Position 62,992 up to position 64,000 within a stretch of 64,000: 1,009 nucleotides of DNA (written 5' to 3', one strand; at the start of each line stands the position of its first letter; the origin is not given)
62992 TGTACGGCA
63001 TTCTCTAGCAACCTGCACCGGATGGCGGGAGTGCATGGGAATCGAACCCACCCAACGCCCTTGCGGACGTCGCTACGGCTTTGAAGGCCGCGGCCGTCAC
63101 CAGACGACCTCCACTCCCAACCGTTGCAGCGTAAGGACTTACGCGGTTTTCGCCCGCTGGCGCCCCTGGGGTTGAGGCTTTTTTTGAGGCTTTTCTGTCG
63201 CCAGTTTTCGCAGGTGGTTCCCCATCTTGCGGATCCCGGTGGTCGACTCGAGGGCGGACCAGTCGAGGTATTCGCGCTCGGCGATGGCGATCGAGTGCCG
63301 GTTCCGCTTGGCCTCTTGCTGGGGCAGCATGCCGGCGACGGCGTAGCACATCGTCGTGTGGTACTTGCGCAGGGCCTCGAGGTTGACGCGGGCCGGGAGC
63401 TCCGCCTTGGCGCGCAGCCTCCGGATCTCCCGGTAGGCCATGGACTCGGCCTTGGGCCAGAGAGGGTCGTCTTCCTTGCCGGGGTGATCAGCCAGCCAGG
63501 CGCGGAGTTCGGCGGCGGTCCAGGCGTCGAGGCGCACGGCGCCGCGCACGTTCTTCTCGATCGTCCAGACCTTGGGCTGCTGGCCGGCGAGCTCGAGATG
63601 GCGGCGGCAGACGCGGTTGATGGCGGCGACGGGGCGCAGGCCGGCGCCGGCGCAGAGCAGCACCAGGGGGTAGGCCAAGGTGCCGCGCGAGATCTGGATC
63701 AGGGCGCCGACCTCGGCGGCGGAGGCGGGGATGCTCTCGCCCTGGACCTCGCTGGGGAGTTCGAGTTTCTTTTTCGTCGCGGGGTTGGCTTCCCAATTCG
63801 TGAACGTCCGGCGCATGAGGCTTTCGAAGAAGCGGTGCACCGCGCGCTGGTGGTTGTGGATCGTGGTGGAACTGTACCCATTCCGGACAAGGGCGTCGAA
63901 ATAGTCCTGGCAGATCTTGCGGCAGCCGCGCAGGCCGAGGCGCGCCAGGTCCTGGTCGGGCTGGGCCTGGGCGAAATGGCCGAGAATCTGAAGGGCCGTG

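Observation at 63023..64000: tRNA-Sec (selC) directly abutted by a divergent tyrosine recombinase gene at the window edge: probable genomic-island or prophage junction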

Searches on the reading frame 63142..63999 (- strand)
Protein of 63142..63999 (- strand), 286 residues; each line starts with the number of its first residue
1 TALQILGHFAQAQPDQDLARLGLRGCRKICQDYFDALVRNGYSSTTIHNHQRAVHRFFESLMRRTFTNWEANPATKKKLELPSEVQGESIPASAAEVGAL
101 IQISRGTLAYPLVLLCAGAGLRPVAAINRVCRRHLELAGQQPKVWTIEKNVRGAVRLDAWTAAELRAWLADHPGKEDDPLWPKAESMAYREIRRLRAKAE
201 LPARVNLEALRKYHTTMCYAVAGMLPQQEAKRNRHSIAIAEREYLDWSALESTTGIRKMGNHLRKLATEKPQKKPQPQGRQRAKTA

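Call 6: search_protein_families(library=pfam, proteins=[window:63142-63999:-], max_evalue=0.01)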
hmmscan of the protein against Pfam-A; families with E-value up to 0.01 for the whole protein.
window:63142-63999:- (286 aa): 1 family
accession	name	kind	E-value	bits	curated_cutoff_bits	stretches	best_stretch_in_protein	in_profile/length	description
PF02899.23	Phage_int_SAM_1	-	0.0086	16.8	22.3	0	30-64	48-82/83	Phage integrase, N-terminal SAM-like domain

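Call 12: find_homologous_proteins(query=window:63142-63999:-)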
Query window:63142-63999:- (286 aa): 2 proteins with E <= 0.001 among 3595 candidates.
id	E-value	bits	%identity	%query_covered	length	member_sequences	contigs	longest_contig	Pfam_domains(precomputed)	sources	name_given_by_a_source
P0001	6.6e-189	644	100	100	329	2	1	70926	-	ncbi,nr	ncbi:MAG: hypothetical protein L6R28_15710 [Planctomycetes bacterium]|nr:hypothetical protein [Planc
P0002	3.0e-141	488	76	100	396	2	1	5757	-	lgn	-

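Call 13: find_encoding_contigs(protein=P0001, flank=10000)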
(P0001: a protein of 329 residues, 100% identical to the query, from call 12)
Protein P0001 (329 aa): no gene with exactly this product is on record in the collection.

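Call 14: find_encoding_contigs(protein=P0002, flank=10000)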
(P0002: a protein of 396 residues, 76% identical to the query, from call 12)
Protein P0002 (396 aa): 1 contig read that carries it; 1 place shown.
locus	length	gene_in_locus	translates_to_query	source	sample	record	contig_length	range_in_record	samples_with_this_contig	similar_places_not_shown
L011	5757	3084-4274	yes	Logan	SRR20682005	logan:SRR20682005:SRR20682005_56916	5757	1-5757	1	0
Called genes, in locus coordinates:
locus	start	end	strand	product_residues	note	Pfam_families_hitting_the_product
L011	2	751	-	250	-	?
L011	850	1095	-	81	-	-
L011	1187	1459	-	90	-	-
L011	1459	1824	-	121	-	PF01381:HTH_3 (weak)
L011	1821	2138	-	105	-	PF13560:HTH_31 (weak)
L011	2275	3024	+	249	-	-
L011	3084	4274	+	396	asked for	-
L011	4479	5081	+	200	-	-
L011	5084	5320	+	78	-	-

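Call 31: search_solved_structures(query=A1, max_evalue=10, show_alignments=2)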
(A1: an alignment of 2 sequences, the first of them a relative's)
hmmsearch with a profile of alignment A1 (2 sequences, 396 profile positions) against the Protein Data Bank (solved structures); distinct sequences matched with E-value up to 10: 4.
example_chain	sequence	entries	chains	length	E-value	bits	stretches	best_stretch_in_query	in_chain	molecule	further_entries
6mm7_C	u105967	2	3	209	0.55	12.3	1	138-198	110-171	Ryanodine receptor 2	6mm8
5ep6_A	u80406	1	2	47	0.79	11.8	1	296-327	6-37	5-azacytidine-induced protein 2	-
9lbv_A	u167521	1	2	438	1.3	11.1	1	233-280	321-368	Histidinol dehydrogenase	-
8xsq_A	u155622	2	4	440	1.3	11.1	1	233-280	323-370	Histidinol dehydrogenase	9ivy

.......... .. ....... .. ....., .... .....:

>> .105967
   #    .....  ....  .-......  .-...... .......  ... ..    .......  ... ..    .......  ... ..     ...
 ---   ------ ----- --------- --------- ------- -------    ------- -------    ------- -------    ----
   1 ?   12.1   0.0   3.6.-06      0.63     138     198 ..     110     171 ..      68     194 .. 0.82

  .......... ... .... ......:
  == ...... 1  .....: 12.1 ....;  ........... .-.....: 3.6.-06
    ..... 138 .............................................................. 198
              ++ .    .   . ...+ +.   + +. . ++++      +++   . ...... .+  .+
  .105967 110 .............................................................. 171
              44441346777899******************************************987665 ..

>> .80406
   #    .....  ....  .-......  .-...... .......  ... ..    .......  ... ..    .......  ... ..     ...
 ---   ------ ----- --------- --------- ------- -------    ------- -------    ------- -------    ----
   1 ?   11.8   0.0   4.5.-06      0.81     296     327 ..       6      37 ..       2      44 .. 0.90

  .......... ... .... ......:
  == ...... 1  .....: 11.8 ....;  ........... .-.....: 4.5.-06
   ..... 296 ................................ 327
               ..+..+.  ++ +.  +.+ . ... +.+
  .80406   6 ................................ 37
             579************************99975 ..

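Call 32: search_protein_families(library=phrogs, proteins=[P0002, L011:2-751:-, L011:850-1095:-, L011:1187-1459:-, L011:1459-1824:-, L011:1821-2138:-, L011:2275-3024:+, L011:4479-5081:+, L011:5084-5320:+], max_evalue=0.01)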
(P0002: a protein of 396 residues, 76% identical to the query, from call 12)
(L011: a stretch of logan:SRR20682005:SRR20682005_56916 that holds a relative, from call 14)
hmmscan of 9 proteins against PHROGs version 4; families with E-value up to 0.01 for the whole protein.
P0002 (396 aa): 2 families
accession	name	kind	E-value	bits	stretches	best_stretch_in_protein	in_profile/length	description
phrog_1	-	integration and excision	1.3e-21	78.5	1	29-380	112-458/611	integrase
phrog_216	-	integration and excision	2.7e-05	24.4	1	179-384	35-251/301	integrase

L011:2-751:- (250 aa): 0 families

L011:850-1095:- (81 aa): 0 families

L011:1187-1459:- (90 aa): 0 families

L011:1459-1824:- (121 aa): 5 families
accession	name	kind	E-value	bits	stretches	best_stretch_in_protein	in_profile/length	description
phrog_8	-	transcription regulation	5e-05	23.9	1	54-106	85-134/346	transcriptional regulator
phrog_1373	-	transcription regulation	0.00017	22.6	1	53-110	72-125/166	transcriptional regulator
phrog_3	-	transcription regulation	0.00022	22.1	1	44-109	86-148/430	transcriptional repressor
phrog_6831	-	transcription regulation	0.00029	21.8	1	54-99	15-57/68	transcriptional regulator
phrog_6223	-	transcription regulation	0.0068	17.4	0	50-81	10-41/73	transcriptional repressor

L011:1821-2138:- (105 aa): 5 families
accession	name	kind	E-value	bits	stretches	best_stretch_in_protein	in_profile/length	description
phrog_7241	-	transcription regulation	0.0011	20.1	1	17-61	75-118/122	transcriptional regulator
phrog_8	-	transcription regulation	0.0021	18.5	1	20-61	93-133/346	transcriptional regulator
phrog_23446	-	unknown function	0.0026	18.7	1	10-55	8-49/186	-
phrog_296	-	integration and excision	0.0047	16.6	1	18-54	242-278/626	DNA transposition protein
phrog_2104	-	unknown function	0.0055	17.9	1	9-40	46-76/103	-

L011:2275-3024:+ (249 aa): 8 families
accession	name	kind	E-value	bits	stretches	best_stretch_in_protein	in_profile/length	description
phrog_4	-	transcription regulation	3.2e-08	34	1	8-93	125-205/400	transcriptional repressor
phrog_8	-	transcription regulation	3.1e-06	27.9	1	31-145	173-267/346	transcriptional regulator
phrog_2328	-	transcription regulation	5.1e-06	27.3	1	4-106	4-101/128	transcriptional repressor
phrog_101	-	transcription regulation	8.7e-06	26.6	1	1-65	7-73/203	CII-like transcriptional activator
phrog_3037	-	transcription regulation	1.2e-05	26.2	1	5-90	7-88/189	transcriptional repressor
phrog_2967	-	transcription regulation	0.00035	21.2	1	9-84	4-77/225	transcriptional regulator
phrog_3557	-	transcription regulation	0.0048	18.1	1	24-104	21-99/142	transcriptional regulator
phrog_35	-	transcription regulation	0.0098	17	0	26-96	84-153/181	transcriptional repressor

L011:4479-5081:+ (200 aa): 2 families
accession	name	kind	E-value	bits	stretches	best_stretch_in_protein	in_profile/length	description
phrog_15183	-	unknown function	0.00072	21.1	1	104-200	13-102/102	-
phrog_33338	-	unknown function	0.0032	18.5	1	116-199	61-140/156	-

L011:5084-5320:+ (78 aa): 0 families

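Call 33: search_protein_families(library=pfam, proteins=[P0002, L011:2-751:-, L011:850-1095:-, L011:1187-1459:-, L011:1459-1824:-, L011:1821-2138:-, L011:2275-3024:+, L011:4479-5081:+, L011:5084-5320:+], max_evalue=1)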
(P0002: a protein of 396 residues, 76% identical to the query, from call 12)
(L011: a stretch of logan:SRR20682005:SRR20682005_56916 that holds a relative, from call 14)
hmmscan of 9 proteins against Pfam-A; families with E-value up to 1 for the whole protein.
P0002 (396 aa): 0 families

L011:2-751:- (250 aa): 0 families

L011:850-1095:- (81 aa): 0 families

L011:1187-1459:- (90 aa): 1 family
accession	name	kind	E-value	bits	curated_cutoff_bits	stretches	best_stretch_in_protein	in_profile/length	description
PF17406.7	Nrap_D5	-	0.19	11.9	27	1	22-67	103-150/162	Nrap protein PAP/OAS1-like domain 5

L011:1459-1824:- (121 aa): 9 families
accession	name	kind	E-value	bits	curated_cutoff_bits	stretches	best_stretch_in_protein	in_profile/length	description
PF01381.28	HTH_3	-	1.2e-07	32.1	23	1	55-105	7-53/55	Helix-turn-helix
PF13936.12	HTH_38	-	3.5e-05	23.9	27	1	54-76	17-39/44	Helix-turn-helix domain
PF12844.13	HTH_19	-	4.5e-05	23.7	30.2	1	54-113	9-64/64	Helix-turn-helix domain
PF02796.21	HTH_7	-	0.0027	18.2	23.8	1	53-77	18-41/45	Helix-turn-helix domain of resolvase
PF06056.18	Terminase_5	-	0.0057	17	20.3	1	56-75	12-31/58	Putative ATPase subunit of terminase (gpP-like)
PF13560.12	HTH_31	-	0.0099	16.6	27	1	50-104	7-58/64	Helix-turn-helix domain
PF13384.12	HTH_23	-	0.025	14.8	24.6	1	51-77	11-37/50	Homeodomain-like domain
PF13518.12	HTH_28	-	0.13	12.8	25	0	53-79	8-34/52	Helix-turn-helix domain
PF13413.12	HTH_25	-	0.15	12.4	24.6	1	55-103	8-58/62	Helix-turn-helix domain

L011:1821-2138:- (105 aa): 5 families
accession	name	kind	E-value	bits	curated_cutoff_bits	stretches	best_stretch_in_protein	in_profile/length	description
PF13560.12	HTH_31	-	8.8e-06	26.4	27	1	8-64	7-62/64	Helix-turn-helix domain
PF01381.28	HTH_3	-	0.00016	22.1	23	1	16-40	9-33/55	Helix-turn-helix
PF20432.4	Xre-like-HTH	-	0.091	13.5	25.8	1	14-35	21-42/63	Antitoxin Xre-like helix-turn-helix domain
PF08281.18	Sigma70_r4_2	-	0.11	12.5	25.7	1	12-32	22-42/54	Sigma-70, region 4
PF13545.12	HTH_Crp_2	-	0.14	12.6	27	1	17-36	23-42/70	Crp-like helix-turn-helix domain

L011:2275-3024:+ (249 aa): 11 families
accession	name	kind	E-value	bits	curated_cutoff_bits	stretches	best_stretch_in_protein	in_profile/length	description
PF07022.19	Phage_CI_repr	-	6.5e-05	23.6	22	1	35-81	19-62/65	Bacteriophage CI repressor helix-turn-helix domain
PF01527.26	HTH_Tnp_1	-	0.00022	21.8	24.1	1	16-52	11-47/75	Transposase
PF01381.28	HTH_3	-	0.011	16.2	23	1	22-50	4-31/55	Helix-turn-helix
PF13384.12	HTH_23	-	0.011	16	24.6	1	31-51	20-40/50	Homeodomain-like domain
PF12728.13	HTH_17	-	0.028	15.1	27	1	30-51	3-24/51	Helix-turn-helix domain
PF00356.27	LacI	-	0.046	14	27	1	32-53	3-24/46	Bacterial regulatory proteins, lacI family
PF13542.12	HTH_Tnp_ISL3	-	0.074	13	27.4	1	28-51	26-49/51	Helix-turn-helix domain of transposase family ISL3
PF12474.13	PKK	-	0.092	13.3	25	1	2-34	53-85/139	Polo kinase kinase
PF00126.33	HTH_1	-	0.092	13.2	26.6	1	27-51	12-36/60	Bacterial regulatory helix-turn-helix protein, lysR family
PF13551.12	HTH_29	-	0.13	12.8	28.1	1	28-50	11-34/64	Winged helix-turn helix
PF04218.19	CENP-B_N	-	0.14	12.3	21.2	1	35-51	29-45/53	CENP-B N-terminal DNA-binding domain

L011:4479-5081:+ (200 aa): 3 families
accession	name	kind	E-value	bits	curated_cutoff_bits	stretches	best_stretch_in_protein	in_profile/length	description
PF20137.4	DUF6527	-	0.011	16.1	23.6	1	153-200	19-63/63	Family of unknown function (DUF6527)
PF19072.5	DUF5768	-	0.058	13.5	27.2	0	13-54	48-89/123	Family of unknown function (DUF5768)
PF13124.11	DUF3963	-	0.084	13.3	25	1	42-51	13-22/40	Protein of unknown function (DUF3963)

L011:5084-5320:+ (78 aa): 0 families

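Call 34: search_protein_families(library=phrogs, proteins=[window:63142-63999:-, P0001], max_evalue=0.01)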
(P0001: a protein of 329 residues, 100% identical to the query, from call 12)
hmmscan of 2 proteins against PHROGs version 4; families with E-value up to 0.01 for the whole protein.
window:63142-63999:- (286 aa): 1 family
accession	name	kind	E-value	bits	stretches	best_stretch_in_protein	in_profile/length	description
phrog_1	-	integration and excision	3.5e-12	47.4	1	28-270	210-458/611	integrase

P0001 (329 aa): 1 family
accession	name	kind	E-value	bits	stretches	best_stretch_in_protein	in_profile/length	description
phrog_1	-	integration and excision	4.1e-12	47.1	1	71-313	210-458/611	integrase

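Call 35: search_protein_families(library=ncbifam, proteins=[P0001, P0002], max_evalue=1)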
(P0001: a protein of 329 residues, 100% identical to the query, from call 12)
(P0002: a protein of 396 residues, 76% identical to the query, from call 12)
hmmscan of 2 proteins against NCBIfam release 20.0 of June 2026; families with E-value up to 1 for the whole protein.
P0001 (329 aa): 1 family
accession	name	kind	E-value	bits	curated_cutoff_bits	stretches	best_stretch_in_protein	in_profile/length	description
NF040815.2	recomb_XerA_Arch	equivalog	1.3e-06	28.2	220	1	37-262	15-227/263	site-specific tyrosine recombinase/integron integrase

P0002 (396 aa): 2 families
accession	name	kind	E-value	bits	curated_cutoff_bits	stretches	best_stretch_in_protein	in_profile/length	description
NF040815.2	recomb_XerA_Arch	equivalog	1.6e-06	27.9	220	1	105-329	13-227/263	site-specific tyrosine recombinase/integron integrase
TIGR02225.1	recomb_XerD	equivalog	0.086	12.1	329.6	1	140-216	46-118/290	site-specific tyrosine recombinase XerD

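Call 36: predict_structure(alignment_id=A1)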
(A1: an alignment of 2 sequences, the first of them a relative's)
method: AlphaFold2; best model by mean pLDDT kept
length: 396 residues; sequences in the alignment: 2
mean_pLDDT: 35.2   pTM: 0.25
mean pLDDT of the five models: 35.2, 34.4, 34.0, 33.9, 33.0
residues with pLDDT >= 90: 0; 70-90: 0; 50-70: 1; < 50: 395
segments of 3 or more residues with pLDDT < 50: 1-143, 145-396
pLDDT, mean of each block of 10 residues (from residue 1): 26 33 35 37 37 35 38 25 24 25 26 35 30 39 46 43 45 32 29 28 33 31 29 35 41 36 33 37 37 38 42 42 48 39 36 38 39 41 33 34
secondary structure, 60 per line:
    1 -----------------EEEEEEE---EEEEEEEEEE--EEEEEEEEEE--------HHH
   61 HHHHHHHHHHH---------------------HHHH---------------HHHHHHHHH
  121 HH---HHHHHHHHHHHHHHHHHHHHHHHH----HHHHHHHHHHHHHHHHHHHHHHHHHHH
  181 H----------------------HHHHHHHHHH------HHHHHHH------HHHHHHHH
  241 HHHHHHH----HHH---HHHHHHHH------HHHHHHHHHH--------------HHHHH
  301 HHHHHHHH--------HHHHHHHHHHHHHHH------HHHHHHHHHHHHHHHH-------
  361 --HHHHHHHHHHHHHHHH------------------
elements in order: E18-24 E28-37 E40-49 H58-71 H93-96 H112-122 H126-149 H154-181 H204-213 H220-226 H233-247 H258-265 H272-281 H296-308 H317-331 H338-353 H363-378

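Call 37: search_protein_representatives(alignment_id=A1)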
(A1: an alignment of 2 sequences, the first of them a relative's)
Query: 2 sequences, 396 profile positions. Proteins with E-value up to 0.001 (for the whole library): 118; up to 1e-10: 96; up to 1e-30: 14. The best 118 are listed.
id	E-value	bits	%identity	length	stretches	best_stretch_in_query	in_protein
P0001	2.5e-223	757.6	-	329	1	68-396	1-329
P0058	1.2e-49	185.8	-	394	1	25-395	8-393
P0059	8.2e-49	183.0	-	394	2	138-387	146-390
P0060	3.2e-41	158.0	-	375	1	21-370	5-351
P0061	5.8e-41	157.2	-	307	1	136-368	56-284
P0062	8.3e-41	156.6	-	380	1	23-378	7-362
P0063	4.1e-39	151.1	-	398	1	40-386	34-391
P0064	2.3e-38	148.6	-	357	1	31-363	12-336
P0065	7.8e-38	146.9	-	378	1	36-364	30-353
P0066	2.4e-36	141.9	-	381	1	37-384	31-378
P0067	6.5e-35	137.2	-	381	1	24-367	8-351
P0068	1.5e-33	132.8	-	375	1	23-359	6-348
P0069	1.3e-31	126.4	-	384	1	20-381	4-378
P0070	8.7e-31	123.7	-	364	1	21-385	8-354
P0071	2.1e-30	122.4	-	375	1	28-359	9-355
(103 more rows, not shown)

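Call 38: find_encoding_contigs(protein=P0058, flank=6000, max_places=4)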
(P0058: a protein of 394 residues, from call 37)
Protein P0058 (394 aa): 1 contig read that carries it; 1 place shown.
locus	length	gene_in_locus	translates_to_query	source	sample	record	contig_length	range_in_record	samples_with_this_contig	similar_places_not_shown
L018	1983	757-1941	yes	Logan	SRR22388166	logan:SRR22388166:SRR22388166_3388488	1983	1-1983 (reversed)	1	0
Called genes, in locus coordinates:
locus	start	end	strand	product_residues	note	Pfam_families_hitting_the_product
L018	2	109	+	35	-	?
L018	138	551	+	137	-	-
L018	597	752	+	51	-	-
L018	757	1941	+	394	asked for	-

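Call 46: find_related_loci(query=A3, collection=genome_contigs, flank=10000)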
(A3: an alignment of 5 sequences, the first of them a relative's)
Query A3 (396 aa) in genome_contigs; peptide patterns used: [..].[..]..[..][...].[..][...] (x = any residue, [..] = any of these).
50 stretches matched a pattern, but none encodes a relative of the query by tblastn (E <= 1e-3).

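Call 47: find_related_loci(query=A3, collection=viral_contigs, flank=10000)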
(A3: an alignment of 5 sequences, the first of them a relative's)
Query A3 (396 aa) in viral_contigs; peptide patterns used: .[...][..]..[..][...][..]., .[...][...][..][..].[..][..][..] (x = any residue, [..] = any of these).
45 stretches matched a pattern; 2 encode a relative of the query (tblastn E <= 1e-3); 2 distinct loci.
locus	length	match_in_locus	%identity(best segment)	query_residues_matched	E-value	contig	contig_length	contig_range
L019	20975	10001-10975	27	30-356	3e-23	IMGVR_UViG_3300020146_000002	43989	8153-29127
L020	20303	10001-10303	28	185-287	6e-6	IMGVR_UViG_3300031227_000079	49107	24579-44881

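Call 52: predict_structure(alignment_id=A2)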
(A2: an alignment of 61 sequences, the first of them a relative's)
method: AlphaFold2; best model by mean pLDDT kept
length: 396 residues; sequences in the alignment: 61
mean_pLDDT: 90.7   pTM: 0.75
mean pLDDT of the five models: 90.7, 90.8, 90.0, 89.8, 88.2
residues with pLDDT >= 90: 303; 70-90: 54; 50-70: 28; < 50: 11
segments of 3 or more residues with pLDDT < 50: 1-3, 6-9, 11-13
pLDDT, mean of each block of 10 residues (from residue 1): 48 72 94 95 94 96 97 83 75 97 96 98 95 95 98 97 98 87 98 88 95 98 97 97 97 94 95 98 98 97 98 97 95 96 94 90 72 81 67 59
secondary structure, 60 per line:
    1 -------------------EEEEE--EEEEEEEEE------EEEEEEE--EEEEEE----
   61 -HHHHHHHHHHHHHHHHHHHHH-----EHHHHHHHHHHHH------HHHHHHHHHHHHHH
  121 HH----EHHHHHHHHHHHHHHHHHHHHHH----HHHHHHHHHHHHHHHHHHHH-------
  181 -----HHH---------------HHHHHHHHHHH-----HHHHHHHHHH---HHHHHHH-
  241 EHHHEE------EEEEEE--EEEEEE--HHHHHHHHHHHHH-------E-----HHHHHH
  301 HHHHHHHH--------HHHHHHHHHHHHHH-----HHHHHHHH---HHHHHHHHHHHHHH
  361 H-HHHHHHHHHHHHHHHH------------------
elements in order: E20-24 E27-35 E42-48 E51-56 H62-82 H89-100 H107-122 H128-149 H154-173 H204-214 H220-229 H233-239 E253-258 E261-266 H269-281 H295-308 H317-330 H336-343 H347-361 H363-378
